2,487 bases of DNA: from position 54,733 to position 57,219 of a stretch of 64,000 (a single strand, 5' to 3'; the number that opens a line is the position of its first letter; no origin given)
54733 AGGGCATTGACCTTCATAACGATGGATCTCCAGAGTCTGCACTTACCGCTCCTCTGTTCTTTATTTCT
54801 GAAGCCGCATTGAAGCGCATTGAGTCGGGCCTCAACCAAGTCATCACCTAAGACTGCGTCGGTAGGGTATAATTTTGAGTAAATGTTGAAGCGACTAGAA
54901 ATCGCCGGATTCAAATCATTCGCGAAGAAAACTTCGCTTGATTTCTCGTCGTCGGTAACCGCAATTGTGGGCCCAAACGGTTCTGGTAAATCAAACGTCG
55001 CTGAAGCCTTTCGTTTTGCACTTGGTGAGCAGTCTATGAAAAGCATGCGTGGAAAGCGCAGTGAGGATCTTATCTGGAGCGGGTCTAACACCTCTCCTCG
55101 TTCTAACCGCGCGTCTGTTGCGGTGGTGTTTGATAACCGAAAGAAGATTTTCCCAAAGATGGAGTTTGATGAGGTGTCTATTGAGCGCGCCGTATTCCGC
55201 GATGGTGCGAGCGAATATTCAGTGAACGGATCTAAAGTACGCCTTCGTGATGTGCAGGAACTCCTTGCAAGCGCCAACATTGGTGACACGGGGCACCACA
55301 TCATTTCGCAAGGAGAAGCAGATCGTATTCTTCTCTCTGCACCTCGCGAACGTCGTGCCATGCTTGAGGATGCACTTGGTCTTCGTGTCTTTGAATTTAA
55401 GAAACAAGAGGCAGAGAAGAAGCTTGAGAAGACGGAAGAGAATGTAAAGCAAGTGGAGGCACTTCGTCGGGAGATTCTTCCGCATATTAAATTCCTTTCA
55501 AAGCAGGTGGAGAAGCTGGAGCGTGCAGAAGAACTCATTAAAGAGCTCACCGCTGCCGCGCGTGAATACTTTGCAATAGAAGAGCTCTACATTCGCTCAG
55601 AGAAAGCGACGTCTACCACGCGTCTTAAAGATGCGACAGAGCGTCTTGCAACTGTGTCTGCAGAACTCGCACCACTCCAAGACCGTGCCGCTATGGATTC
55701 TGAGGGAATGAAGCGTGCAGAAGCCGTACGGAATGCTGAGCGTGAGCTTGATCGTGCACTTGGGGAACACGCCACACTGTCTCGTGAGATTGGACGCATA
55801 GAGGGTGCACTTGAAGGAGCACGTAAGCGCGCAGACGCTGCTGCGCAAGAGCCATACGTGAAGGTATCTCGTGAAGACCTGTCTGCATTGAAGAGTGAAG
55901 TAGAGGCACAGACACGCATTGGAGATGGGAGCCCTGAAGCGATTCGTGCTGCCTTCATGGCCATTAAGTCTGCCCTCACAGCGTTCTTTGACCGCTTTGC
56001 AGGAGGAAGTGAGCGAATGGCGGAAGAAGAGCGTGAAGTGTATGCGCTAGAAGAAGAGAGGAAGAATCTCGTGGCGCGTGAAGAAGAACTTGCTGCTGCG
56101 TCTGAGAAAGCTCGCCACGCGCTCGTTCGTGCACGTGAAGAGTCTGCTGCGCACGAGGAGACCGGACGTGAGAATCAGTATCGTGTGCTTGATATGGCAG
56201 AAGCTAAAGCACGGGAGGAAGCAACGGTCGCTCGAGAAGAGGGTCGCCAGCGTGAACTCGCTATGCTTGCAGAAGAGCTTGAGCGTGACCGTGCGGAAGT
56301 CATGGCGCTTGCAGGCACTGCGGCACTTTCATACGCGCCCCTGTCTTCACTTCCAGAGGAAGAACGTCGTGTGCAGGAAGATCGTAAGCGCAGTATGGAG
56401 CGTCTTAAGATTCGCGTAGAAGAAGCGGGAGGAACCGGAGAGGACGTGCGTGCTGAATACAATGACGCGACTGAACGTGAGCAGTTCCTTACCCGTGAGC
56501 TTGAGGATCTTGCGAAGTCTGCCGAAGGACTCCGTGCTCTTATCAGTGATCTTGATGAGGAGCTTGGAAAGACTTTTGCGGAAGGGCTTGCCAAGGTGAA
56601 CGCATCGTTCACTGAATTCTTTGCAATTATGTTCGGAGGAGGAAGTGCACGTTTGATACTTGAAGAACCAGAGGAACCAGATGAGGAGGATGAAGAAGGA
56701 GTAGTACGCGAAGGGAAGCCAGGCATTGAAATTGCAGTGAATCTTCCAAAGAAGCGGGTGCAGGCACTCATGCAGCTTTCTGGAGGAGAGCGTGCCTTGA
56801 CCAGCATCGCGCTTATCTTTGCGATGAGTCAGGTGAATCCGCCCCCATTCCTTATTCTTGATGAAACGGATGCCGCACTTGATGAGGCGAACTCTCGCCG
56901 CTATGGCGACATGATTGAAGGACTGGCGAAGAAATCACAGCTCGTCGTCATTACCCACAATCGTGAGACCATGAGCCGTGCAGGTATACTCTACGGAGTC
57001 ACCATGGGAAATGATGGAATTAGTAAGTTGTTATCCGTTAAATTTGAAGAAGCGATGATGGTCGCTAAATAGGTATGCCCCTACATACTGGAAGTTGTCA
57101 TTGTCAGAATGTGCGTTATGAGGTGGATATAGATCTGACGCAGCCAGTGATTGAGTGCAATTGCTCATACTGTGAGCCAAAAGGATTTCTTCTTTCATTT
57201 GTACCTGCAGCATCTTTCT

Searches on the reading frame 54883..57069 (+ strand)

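Call 86: search_protein_families(library=pfam, proteins=[window:54883-57069:+], max_evalue=0.001)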
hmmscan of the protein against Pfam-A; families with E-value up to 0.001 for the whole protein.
window:54883-57069:+ (729 aa): 6 families
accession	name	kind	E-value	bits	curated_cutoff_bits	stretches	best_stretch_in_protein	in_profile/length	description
PF02463.25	SMC_N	-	2.5e-68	230.2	40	1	1-714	1-219/220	RecF/RecN/SMC N terminal domain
PF13476.12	AAA_23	-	3.5e-20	73.9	27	1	4-224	1-188/201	AAA domain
PF13175.12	AAA_15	-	7.5e-13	49.3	32.1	1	1-295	1-262/374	AAA ATPase domain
PF13304.12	AAA_21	-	1.8e-12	48.4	27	1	25-75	1-54/304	AAA domain, putative AbiEii toxin, Type IV TA system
PF00005.33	ABC_tran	-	2.2e-11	45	25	1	23-151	11-119/137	ABC transporter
PF13555.12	AAA_29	-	0.00024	21.2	27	1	2-44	1-43/61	P-loop containing region of AAA domain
